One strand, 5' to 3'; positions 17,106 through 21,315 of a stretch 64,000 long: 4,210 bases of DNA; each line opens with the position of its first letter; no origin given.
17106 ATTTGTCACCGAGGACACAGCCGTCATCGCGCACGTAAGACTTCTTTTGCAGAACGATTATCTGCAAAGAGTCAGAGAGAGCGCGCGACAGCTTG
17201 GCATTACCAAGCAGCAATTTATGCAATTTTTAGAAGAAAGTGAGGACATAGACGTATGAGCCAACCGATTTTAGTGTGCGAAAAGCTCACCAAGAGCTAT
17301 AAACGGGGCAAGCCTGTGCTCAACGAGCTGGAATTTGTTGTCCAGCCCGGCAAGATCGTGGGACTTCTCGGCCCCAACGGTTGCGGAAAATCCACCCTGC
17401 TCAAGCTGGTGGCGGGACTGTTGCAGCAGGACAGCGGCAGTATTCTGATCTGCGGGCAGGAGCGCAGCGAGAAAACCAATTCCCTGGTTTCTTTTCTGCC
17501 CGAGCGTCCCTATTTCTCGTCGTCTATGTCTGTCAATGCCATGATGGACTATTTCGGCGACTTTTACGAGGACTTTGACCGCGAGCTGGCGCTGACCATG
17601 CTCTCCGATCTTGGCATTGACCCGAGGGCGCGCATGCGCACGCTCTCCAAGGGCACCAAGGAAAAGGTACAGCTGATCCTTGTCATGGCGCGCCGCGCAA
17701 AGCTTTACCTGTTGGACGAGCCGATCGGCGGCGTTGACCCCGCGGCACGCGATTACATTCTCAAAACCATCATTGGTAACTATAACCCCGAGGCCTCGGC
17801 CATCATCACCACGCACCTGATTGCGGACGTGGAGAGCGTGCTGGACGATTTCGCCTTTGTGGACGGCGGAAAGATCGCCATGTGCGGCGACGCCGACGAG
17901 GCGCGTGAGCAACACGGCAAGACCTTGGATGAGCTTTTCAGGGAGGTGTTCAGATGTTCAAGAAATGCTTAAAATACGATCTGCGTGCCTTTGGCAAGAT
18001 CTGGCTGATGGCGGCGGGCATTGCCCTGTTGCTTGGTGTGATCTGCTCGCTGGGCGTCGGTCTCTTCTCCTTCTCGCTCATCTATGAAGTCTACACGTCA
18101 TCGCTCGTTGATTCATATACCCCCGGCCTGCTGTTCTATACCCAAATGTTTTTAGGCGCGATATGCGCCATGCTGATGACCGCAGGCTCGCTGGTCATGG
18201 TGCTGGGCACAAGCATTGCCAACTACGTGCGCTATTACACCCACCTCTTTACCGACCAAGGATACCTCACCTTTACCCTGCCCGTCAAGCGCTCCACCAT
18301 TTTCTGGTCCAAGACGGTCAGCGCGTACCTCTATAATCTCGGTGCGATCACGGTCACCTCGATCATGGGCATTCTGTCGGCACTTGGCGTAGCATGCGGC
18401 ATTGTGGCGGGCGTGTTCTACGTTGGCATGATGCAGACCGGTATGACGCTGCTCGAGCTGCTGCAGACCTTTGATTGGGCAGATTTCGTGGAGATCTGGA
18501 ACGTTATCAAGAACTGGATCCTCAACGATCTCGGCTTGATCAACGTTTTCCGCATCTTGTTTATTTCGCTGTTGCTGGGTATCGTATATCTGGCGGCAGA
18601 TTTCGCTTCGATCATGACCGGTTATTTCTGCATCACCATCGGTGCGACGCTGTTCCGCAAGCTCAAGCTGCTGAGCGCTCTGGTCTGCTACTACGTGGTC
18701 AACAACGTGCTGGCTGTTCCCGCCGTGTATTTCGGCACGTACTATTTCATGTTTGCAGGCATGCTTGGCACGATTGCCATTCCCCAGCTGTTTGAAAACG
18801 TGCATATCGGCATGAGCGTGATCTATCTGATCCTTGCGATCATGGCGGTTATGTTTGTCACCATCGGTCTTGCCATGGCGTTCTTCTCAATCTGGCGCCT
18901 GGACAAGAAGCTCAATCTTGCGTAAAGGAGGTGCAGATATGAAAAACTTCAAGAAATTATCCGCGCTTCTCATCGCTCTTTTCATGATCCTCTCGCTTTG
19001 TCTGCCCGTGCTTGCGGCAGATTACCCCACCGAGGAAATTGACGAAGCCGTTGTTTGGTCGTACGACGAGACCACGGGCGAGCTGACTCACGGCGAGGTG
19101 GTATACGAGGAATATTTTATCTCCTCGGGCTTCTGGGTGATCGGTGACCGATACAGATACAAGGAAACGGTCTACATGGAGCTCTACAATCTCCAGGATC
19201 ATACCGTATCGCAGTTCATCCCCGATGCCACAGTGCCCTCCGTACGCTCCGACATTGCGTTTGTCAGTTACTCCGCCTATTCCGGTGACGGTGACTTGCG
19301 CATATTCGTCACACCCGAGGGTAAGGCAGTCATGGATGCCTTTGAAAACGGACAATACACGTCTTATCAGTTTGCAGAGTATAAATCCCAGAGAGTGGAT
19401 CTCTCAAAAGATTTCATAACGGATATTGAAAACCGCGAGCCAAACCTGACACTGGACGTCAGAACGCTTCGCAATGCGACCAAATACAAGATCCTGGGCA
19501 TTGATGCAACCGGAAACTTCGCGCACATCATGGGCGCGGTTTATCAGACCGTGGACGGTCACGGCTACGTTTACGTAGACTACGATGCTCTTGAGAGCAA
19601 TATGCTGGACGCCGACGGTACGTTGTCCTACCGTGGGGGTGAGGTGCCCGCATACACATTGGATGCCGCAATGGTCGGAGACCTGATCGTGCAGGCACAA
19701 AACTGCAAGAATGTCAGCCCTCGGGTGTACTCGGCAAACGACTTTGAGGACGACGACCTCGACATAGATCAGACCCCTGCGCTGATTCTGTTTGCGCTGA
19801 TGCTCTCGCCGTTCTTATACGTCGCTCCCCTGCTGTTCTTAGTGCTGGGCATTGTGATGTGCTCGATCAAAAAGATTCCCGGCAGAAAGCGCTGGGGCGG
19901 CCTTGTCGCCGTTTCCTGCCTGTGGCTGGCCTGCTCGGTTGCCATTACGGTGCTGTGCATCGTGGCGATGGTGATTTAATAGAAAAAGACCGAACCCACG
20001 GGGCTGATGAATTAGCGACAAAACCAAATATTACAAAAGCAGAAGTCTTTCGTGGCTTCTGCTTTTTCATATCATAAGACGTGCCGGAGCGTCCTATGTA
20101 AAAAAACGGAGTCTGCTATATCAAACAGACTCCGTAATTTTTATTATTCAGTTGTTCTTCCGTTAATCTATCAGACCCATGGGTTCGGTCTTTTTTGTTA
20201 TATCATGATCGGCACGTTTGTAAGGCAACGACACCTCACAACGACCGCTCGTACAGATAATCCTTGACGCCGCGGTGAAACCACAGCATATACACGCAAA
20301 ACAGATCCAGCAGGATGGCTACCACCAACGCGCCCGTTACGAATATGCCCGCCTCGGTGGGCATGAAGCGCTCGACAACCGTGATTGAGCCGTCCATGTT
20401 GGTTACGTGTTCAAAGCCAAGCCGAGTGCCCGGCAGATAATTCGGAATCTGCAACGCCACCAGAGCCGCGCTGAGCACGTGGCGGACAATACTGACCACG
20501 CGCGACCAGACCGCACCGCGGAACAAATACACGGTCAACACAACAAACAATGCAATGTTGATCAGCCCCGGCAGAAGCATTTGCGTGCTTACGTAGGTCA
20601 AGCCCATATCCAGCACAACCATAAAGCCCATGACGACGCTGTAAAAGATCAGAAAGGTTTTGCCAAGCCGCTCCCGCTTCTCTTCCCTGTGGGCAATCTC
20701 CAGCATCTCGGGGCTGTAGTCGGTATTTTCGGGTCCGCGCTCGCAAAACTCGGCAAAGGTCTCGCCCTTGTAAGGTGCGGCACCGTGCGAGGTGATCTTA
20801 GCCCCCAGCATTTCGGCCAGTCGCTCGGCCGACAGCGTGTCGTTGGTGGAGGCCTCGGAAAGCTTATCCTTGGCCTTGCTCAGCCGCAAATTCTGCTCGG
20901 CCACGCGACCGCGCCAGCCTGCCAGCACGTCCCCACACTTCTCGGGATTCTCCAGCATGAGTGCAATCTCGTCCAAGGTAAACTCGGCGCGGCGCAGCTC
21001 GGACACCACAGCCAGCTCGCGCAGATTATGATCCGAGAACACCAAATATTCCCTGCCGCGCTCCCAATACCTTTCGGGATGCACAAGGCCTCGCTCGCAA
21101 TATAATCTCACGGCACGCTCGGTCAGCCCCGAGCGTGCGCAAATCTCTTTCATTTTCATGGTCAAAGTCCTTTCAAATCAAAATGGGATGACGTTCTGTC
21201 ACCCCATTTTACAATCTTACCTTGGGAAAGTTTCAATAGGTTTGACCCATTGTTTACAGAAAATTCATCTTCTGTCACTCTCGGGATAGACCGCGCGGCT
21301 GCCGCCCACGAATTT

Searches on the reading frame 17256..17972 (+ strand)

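Call 64: search_protein_families(library=pfam, proteins=[window:17256-17972:+], max_evalue=0.00001)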
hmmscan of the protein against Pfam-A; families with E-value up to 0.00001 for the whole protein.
window:17256-17972:+ (238 aa): 2 families
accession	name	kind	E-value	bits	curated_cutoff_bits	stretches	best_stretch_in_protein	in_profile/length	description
PF00005.33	ABC_tran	-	3.6e-25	89.6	25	1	22-157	1-136/137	ABC transporter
PF13304.12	AAA_21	-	2.7e-11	44.5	27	0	127-187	235-298/304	AAA domain, putative AbiEii toxin, Type IV TA system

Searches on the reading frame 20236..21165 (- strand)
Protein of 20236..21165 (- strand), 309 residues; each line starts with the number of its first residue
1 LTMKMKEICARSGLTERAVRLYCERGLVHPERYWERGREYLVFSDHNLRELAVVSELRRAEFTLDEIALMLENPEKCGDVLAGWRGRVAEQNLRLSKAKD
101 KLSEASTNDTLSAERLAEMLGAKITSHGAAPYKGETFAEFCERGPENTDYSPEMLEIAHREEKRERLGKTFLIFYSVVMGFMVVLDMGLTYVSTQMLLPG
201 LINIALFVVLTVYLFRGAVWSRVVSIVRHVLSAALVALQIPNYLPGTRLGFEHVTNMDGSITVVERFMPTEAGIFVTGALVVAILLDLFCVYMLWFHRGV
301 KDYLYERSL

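Call 65: search_protein_families(library=pfam, proteins=[window:20236-21165:-], max_evalue=0.00001)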
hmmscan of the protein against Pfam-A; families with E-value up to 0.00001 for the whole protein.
window:20236-21165:- (309 aa): 1 family
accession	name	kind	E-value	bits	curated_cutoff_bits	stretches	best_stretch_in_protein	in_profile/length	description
PF13411.12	MerR_1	-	4.9e-13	49.4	21.6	1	3-72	1-67/69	MerR HTH family regulatory protein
